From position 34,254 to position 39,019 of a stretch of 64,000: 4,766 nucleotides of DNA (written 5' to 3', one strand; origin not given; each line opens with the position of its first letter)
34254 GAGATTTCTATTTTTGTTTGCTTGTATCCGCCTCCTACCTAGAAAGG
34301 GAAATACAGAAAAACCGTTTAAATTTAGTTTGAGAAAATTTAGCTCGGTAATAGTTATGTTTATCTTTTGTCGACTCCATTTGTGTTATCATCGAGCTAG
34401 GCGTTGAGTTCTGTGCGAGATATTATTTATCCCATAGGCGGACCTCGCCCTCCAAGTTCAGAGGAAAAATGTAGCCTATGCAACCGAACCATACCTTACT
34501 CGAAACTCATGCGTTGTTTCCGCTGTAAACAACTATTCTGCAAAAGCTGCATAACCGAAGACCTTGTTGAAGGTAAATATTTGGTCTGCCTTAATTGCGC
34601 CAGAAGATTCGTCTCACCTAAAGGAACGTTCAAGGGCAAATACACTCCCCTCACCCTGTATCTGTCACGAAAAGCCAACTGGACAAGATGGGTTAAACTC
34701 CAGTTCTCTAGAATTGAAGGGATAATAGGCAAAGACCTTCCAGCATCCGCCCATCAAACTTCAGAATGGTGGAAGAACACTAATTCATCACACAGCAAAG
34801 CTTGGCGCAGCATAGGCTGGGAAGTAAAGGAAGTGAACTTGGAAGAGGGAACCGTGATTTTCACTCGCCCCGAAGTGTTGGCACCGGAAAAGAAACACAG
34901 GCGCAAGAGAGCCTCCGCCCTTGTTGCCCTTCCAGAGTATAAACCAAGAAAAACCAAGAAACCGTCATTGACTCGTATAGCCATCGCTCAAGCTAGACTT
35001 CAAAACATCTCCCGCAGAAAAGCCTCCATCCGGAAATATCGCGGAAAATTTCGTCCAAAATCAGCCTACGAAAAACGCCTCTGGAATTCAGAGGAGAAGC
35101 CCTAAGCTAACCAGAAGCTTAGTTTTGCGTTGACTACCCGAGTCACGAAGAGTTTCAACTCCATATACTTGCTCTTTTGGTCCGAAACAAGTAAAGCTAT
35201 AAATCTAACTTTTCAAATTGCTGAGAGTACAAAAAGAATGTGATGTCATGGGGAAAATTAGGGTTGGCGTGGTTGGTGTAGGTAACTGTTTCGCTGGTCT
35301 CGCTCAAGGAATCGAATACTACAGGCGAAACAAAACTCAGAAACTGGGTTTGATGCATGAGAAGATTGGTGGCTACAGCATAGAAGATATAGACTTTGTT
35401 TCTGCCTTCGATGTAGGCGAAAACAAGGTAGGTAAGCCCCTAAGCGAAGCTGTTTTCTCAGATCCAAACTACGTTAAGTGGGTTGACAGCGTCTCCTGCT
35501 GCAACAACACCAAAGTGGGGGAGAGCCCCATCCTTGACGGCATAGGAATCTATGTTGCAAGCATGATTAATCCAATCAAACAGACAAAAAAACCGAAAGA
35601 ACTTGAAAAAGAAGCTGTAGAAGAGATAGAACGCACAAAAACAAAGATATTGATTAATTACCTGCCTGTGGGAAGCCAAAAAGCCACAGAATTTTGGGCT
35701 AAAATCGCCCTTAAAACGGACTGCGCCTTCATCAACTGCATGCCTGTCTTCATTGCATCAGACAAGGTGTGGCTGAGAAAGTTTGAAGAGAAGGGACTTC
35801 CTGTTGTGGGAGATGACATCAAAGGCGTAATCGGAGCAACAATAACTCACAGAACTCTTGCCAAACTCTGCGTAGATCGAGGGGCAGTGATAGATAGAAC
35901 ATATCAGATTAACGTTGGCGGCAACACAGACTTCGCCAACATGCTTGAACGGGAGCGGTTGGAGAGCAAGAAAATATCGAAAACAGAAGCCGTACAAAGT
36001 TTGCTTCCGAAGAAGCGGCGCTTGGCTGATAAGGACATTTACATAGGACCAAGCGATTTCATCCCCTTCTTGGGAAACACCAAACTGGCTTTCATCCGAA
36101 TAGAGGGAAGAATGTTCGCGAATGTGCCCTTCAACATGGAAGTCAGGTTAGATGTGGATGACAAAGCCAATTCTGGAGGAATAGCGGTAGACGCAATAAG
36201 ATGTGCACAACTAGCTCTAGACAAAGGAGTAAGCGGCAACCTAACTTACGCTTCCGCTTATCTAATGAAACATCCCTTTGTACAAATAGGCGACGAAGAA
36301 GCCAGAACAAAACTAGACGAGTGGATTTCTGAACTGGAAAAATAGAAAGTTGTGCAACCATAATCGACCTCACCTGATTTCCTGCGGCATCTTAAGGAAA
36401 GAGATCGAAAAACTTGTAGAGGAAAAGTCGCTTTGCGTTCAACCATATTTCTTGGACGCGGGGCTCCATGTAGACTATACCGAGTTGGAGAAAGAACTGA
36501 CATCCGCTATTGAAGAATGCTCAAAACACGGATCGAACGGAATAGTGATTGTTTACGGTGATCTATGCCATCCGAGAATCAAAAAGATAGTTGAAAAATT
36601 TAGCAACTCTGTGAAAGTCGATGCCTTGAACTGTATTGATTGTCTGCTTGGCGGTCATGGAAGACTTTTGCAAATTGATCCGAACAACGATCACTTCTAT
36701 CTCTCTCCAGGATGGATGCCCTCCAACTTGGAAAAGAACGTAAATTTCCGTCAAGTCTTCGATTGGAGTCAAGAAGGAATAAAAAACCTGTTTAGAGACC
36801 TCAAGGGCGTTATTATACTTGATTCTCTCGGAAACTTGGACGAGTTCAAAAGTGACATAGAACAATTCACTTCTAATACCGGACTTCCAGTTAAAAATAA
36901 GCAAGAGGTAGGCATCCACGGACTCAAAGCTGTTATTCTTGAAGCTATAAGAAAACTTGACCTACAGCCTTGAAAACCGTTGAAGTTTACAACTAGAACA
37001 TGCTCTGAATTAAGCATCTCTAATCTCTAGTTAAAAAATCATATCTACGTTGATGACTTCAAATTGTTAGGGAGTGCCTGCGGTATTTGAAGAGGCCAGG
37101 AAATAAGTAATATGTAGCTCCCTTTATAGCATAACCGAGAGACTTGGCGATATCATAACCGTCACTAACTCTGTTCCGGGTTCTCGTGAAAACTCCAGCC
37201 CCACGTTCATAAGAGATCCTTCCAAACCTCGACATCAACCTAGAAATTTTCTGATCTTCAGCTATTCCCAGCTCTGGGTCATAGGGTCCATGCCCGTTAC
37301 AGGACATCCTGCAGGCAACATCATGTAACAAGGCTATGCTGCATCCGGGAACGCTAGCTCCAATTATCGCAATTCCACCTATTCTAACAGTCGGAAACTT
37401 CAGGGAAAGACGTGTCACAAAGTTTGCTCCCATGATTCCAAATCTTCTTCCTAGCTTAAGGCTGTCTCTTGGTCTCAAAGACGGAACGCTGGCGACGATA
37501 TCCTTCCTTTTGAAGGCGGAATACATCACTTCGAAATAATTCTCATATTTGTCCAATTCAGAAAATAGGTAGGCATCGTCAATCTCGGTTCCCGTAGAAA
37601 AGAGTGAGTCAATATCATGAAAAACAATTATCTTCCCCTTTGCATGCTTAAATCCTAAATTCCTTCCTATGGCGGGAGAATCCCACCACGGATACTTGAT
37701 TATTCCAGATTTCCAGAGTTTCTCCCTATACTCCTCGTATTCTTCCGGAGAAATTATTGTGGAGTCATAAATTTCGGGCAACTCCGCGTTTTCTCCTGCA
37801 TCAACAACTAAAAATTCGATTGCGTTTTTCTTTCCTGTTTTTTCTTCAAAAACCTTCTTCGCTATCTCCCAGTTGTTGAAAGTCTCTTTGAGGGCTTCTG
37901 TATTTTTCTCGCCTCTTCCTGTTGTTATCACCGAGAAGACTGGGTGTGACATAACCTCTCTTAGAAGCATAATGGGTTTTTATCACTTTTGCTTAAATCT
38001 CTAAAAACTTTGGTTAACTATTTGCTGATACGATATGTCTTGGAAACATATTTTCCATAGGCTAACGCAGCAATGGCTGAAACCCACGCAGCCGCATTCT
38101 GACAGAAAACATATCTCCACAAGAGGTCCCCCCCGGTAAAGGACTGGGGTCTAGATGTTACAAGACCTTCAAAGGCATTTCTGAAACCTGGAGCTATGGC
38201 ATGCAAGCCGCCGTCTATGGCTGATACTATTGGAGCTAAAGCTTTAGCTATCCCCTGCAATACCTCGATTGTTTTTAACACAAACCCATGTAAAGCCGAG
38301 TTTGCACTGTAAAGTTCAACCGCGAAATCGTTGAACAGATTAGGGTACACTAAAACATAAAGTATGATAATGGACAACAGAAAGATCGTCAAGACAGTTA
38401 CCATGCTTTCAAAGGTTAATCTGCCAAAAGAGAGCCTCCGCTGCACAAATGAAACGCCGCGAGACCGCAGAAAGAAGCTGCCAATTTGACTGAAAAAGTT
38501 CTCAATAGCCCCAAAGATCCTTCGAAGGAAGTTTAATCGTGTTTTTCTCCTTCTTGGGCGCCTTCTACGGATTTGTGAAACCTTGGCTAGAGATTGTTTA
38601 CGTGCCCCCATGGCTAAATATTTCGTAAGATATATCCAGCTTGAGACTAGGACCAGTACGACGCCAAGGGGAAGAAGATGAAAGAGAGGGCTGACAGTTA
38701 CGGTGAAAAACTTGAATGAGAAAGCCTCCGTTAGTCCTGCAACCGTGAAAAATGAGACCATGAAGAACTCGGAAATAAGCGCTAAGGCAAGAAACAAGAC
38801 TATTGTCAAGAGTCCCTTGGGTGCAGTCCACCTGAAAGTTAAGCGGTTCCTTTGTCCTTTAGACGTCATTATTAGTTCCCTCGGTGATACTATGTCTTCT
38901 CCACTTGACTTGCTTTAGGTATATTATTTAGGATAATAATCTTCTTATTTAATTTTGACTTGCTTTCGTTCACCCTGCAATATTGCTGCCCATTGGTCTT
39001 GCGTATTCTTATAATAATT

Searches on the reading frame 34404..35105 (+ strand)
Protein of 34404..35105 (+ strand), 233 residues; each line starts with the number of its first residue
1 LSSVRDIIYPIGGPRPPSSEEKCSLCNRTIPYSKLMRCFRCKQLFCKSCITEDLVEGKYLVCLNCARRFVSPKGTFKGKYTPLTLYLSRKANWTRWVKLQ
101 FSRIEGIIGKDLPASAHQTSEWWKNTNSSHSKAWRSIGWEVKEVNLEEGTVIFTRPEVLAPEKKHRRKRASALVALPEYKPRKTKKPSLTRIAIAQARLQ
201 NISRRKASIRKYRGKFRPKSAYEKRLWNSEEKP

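Call 36: search_protein_families(library=pfam, proteins=[window:34404-35105:+], max_evalue=0.01)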
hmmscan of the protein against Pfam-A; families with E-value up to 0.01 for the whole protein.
window:34404-35105:+ (233 aa): 2 families
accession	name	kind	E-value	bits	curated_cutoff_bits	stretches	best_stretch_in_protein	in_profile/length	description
PF24698.1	DUF7662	-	5.7e-13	48.9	26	1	80-154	1-70/72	Domain of unknown function (DUF7662)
PF05458.17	Siva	-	0.0036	17.5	26.2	1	19-66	121-169/173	Cd27 binding protein (Siva)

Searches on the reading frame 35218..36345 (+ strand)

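Call 36: search_protein_families(library=pfam, proteins=[window:35218-36345:+], max_evalue=0.01)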
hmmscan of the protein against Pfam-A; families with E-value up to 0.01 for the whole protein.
window:35218-36345:+ (375 aa): 1 family
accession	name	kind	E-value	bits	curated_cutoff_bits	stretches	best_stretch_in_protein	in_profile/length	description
PF01658.22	Inos-1-P_synth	-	1e-32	113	27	1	206-315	1-106/107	Myo-inositol-1-phosphate synthase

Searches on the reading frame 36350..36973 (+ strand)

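Call 36: search_protein_families(library=pfam, proteins=[window:36350-36973:+], max_evalue=0.01)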
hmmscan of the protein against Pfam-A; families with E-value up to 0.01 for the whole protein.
window:36350-36973:+ (207 aa): 1 family
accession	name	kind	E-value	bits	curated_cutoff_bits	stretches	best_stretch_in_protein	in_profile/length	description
PF07796.16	DUF1638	-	2.2e-20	73.6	27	1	34-184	1-150/161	Protein of unknown function (DUF1638)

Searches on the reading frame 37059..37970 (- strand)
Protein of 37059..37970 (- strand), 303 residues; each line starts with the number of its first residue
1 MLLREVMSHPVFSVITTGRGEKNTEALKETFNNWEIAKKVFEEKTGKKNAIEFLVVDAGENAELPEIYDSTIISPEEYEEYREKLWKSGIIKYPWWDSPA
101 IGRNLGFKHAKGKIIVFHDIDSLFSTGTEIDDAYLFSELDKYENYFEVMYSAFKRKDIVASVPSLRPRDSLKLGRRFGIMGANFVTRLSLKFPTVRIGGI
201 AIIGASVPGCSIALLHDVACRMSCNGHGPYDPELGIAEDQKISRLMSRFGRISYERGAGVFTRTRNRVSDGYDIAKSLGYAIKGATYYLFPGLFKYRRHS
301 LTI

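Call 3: search_protein_families(library=pfam, proteins=[window:37059-37970:-], max_evalue=0.1)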
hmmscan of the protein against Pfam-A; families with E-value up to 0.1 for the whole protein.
window:37059-37970:- (303 aa): 2 families
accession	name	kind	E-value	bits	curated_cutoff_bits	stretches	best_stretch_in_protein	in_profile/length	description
PF00535.33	Glycos_transf_2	-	4.7e-05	23.8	23.3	1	48-126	25-93/168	Glycosyl transferase family 2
PF10111.15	Glyco_tranf_2_2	-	0.0054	16.7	27.3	1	50-126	29-96/276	Glycosyltransferase like family 2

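Call 4: search_protein_families(library=ncbifam, proteins=[window:37059-37970:-], max_evalue=0.1)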
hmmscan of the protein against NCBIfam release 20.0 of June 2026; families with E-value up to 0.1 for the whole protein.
window:37059-37970:- (303 aa): 3 families
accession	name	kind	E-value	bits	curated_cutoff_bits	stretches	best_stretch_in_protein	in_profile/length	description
TIGR03965.1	mycofact_glyco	equivalog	0.015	14.2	280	0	89-124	132-167/467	mycofactocin biosynthesis glycosyltransferase MftF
NF007482.0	PRK10073.1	equivalog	0.042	12.8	423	1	69-123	43-97/334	glycosyltransferase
NF038299.1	EPS_HpsN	equivalog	0.047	12.7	425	1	69-143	37-107/317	hormogonium polysaccharide biosynthesis glycosyltransferase HpsN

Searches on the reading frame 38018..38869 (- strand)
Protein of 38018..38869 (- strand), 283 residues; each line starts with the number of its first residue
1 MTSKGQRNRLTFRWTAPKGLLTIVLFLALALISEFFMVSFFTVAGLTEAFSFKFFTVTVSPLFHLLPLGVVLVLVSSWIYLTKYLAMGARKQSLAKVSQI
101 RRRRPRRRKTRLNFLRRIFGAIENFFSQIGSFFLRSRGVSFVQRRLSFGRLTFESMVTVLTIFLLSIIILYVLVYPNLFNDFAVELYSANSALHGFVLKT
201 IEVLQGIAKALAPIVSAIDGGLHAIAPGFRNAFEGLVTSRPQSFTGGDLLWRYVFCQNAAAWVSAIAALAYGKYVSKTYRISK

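Call 3: search_protein_families(library=pfam, proteins=[window:38018-38869:-], max_evalue=0.1)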
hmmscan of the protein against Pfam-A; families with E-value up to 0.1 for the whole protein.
window:38018-38869:- (283 aa): 1 family
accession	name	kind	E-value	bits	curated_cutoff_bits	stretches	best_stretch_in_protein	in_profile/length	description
PF02990.21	EMP70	-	0.069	12.2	27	1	19-173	331-477/517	Endomembrane protein 70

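Call 4: search_protein_families(library=ncbifam, proteins=[window:38018-38869:-], max_evalue=0.1)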
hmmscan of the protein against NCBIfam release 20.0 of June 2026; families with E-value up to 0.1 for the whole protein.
window:38018-38869:- (283 aa): 1 family
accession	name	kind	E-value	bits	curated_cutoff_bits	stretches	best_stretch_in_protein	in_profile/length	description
TIGR01865.2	cas_Csn1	equivalog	0.083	11.1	100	1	101-129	46-79/1070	type II CRISPR RNA-guided endonuclease Cas9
